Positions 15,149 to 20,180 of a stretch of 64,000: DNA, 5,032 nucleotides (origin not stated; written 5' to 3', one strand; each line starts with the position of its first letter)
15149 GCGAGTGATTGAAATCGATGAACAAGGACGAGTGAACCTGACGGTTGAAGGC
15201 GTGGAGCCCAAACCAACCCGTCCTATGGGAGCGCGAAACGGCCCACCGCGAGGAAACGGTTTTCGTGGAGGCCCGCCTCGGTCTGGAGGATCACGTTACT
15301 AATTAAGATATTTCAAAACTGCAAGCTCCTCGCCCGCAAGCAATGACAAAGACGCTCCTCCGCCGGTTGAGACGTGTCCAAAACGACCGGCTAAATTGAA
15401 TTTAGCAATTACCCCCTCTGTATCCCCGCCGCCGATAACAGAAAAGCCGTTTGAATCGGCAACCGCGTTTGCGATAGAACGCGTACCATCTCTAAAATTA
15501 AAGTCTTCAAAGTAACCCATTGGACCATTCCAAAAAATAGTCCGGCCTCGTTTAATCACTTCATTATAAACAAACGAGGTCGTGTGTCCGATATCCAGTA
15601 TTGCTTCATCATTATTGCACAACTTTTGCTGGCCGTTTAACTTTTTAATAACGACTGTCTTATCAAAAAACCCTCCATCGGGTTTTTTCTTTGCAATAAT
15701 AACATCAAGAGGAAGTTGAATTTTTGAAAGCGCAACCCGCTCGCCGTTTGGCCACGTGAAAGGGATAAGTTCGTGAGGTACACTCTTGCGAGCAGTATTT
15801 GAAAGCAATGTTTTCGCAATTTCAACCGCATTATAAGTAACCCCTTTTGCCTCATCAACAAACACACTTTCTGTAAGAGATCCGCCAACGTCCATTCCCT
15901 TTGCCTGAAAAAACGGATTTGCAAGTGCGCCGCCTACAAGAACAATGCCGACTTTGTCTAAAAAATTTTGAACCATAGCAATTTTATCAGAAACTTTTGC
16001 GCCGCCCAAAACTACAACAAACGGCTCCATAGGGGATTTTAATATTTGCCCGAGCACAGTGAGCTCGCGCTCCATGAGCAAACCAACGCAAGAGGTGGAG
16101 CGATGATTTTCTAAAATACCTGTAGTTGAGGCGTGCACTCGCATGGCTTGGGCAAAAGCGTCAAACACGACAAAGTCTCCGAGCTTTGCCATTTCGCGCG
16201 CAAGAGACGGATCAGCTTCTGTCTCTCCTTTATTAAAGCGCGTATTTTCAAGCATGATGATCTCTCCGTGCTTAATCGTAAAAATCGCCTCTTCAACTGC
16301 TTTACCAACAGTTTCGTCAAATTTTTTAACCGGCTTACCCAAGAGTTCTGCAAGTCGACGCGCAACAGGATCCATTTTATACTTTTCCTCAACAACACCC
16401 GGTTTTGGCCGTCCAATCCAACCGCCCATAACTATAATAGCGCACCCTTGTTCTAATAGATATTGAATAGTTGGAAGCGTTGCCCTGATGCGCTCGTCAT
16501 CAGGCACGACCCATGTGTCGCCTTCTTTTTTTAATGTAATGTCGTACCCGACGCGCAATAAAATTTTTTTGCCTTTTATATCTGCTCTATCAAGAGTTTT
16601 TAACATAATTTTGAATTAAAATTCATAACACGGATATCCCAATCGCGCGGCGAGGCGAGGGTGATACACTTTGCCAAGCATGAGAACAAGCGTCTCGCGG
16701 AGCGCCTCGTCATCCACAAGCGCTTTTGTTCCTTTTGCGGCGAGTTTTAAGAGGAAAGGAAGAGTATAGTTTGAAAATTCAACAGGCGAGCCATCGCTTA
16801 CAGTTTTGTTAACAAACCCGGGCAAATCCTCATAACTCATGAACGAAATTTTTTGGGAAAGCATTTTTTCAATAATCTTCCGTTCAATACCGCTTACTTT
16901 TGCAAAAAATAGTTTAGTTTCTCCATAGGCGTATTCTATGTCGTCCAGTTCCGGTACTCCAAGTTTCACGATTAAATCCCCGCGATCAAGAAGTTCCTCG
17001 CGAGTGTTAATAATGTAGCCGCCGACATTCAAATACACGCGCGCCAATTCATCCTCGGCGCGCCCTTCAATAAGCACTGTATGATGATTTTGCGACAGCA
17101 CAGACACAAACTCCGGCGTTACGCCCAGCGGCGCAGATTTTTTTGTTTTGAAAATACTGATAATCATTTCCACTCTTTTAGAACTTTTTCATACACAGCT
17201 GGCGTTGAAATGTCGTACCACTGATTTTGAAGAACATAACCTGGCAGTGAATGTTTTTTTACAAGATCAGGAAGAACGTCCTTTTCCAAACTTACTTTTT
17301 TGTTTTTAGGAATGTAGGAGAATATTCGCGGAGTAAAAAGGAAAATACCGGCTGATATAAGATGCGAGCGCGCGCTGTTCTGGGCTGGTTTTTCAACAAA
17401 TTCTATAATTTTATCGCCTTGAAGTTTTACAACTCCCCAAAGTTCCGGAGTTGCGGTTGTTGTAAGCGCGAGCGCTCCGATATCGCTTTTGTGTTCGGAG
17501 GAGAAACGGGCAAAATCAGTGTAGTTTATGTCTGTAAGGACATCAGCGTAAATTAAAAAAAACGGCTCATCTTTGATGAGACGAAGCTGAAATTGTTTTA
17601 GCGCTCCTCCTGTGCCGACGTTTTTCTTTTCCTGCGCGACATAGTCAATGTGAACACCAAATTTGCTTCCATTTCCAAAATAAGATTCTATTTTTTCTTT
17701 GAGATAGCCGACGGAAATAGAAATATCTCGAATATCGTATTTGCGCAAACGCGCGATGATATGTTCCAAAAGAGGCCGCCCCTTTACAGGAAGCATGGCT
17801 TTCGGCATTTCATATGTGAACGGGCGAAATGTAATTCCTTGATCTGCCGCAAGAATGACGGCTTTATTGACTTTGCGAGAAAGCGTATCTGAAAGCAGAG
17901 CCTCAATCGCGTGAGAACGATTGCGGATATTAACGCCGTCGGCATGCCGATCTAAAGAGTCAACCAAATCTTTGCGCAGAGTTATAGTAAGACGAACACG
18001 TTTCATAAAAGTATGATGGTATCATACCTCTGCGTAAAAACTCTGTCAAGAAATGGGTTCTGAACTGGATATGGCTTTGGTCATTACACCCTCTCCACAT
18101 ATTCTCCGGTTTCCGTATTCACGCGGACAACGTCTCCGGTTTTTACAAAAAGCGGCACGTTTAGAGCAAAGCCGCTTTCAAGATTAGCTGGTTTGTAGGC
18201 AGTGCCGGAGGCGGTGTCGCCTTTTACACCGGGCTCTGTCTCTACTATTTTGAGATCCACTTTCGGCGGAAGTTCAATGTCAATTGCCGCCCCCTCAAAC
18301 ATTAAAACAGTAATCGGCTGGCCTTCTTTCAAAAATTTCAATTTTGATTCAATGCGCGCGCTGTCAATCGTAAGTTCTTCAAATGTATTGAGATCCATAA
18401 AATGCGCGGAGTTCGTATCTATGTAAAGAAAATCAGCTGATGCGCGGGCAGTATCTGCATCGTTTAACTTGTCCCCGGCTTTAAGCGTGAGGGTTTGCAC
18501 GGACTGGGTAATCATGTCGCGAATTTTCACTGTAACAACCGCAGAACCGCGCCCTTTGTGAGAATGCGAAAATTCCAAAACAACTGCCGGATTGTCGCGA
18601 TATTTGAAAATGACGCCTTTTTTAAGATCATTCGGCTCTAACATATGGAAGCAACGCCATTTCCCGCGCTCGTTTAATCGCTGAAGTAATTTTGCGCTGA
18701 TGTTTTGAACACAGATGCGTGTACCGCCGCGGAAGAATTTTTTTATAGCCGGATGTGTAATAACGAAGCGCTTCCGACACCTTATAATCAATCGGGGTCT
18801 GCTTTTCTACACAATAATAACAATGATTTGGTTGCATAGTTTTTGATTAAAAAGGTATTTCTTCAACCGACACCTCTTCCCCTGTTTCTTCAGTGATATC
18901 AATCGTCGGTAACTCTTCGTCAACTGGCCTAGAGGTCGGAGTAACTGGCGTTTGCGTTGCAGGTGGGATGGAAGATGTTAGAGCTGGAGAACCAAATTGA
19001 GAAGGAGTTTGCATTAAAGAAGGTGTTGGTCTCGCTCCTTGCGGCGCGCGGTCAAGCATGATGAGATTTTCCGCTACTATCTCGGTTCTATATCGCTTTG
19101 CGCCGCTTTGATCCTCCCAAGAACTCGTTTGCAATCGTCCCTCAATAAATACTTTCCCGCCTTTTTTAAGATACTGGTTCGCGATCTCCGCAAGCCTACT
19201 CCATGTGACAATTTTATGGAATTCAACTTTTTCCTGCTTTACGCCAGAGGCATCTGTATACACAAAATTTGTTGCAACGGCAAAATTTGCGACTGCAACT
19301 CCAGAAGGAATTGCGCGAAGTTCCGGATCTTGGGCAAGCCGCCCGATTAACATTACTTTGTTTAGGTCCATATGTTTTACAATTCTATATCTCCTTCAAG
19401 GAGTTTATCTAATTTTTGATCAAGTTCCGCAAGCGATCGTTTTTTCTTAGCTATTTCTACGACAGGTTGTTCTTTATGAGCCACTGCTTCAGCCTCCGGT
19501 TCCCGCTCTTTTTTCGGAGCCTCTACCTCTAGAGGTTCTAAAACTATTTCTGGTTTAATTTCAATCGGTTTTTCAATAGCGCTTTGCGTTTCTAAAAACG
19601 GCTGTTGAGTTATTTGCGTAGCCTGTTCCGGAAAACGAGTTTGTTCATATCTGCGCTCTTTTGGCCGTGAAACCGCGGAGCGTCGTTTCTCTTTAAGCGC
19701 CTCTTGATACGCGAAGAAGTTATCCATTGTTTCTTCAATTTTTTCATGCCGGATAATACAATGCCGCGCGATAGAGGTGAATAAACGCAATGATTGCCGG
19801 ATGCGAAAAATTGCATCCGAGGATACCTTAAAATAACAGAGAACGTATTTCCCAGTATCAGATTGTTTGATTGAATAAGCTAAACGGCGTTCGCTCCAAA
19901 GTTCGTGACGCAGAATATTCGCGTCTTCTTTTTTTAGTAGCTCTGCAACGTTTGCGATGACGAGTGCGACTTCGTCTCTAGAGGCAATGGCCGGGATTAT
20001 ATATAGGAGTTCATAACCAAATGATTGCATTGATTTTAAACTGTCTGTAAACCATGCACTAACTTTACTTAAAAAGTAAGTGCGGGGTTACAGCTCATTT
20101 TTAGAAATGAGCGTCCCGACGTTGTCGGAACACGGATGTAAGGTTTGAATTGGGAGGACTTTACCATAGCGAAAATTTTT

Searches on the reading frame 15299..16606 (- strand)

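Call 38: search_protein_families(library=pfam, proteins=[window:15299-16606:-], max_evalue=0.0001)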
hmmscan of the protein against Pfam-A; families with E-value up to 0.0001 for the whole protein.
window:15299-16606:- (435 aa): 1 family
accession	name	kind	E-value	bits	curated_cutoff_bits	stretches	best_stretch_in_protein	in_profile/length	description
PF00162.24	PGK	-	3.1e-112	375.8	27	1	6-426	2-379/379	Phosphoglycerate kinase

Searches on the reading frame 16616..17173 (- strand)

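Call 104: search_protein_families(library=pfam, proteins=[window:16616-17173:-], max_evalue=0.001)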
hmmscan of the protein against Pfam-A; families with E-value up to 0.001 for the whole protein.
window:16616-17173:- (185 aa): 2 families
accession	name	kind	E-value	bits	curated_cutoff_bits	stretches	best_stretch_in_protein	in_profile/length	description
PF05222.21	AlaDh_PNT_N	-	5.2e-09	36.9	30.4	1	17-119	14-119/136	Alanine dehydrogenase/PNT, N-terminal domain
PF01262.27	AlaDh_PNT_C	-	3.3e-05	23.9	23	1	107-171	152-213/214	Alanine dehydrogenase/PNT, C-terminal domain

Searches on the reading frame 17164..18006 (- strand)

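Call 39: search_protein_families(library=pfam, proteins=[window:17164-18006:-], max_evalue=0.0001)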
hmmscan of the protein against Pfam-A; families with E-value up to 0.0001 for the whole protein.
window:17164-18006:- (280 aa): 2 families
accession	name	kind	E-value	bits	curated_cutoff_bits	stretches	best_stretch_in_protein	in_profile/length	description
PF00483.29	NTP_transferase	-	3.1e-35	122.4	21.2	1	48-274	1-237/245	Nucleotidyl transferase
PF12804.13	NTP_transf_3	-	6.2e-09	36.7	27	1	49-156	1-96/160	MobA-like NTP transferase domain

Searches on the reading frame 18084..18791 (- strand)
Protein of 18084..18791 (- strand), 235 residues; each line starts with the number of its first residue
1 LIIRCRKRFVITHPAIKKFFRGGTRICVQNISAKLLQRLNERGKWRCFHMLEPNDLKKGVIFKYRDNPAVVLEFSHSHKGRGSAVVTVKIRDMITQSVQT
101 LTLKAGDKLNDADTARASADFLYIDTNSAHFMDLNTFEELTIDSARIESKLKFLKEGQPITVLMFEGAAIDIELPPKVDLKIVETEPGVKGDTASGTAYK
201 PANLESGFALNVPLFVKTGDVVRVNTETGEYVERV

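Call 104: search_protein_families(library=pfam, proteins=[window:18084-18791:-], max_evalue=0.001)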
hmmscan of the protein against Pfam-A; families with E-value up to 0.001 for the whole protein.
window:18084-18791:- (235 aa): 3 families
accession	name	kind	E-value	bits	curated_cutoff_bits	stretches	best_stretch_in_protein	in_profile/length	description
PF09285.17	Elong-fact-P_C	-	6.5e-26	90.2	25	1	178-234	1-56/56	Elongation factor P, C-terminal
PF01132.26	EFP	-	2.3e-15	56.7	27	1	119-170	3-54/54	Elongation factor P (EF-P) OB domain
PF08207.18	EFP_N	-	3.8e-15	56.1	23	1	54-109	3-58/58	Elongation factor P (EF-P) KOW-like domain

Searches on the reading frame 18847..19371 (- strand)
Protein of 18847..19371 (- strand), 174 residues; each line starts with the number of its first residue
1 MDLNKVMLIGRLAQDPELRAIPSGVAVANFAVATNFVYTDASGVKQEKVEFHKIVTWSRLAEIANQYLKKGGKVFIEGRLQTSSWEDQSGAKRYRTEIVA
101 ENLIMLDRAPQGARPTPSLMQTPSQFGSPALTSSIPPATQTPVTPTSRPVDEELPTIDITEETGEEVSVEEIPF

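Call 104: search_protein_families(library=pfam, proteins=[window:18847-19371:-], max_evalue=0.001)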
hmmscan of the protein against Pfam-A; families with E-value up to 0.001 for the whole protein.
window:18847-19371:- (174 aa): 1 family
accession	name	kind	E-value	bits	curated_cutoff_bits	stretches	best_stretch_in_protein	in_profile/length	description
PF00436.31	SSB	-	1.3e-36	125.3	26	1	3-105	1-103/104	Single-strand binding protein family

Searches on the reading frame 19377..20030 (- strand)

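Call 104: search_protein_families(library=pfam, proteins=[window:19377-20030:-], max_evalue=0.001)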
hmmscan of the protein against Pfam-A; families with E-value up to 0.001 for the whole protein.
window:19377-20030:- (217 aa): 1 family
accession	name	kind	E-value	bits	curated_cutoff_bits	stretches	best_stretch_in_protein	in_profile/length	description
PF01250.22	Ribosomal_S6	-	1.8e-17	63.7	27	1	6-94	2-90/90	Ribosomal protein S6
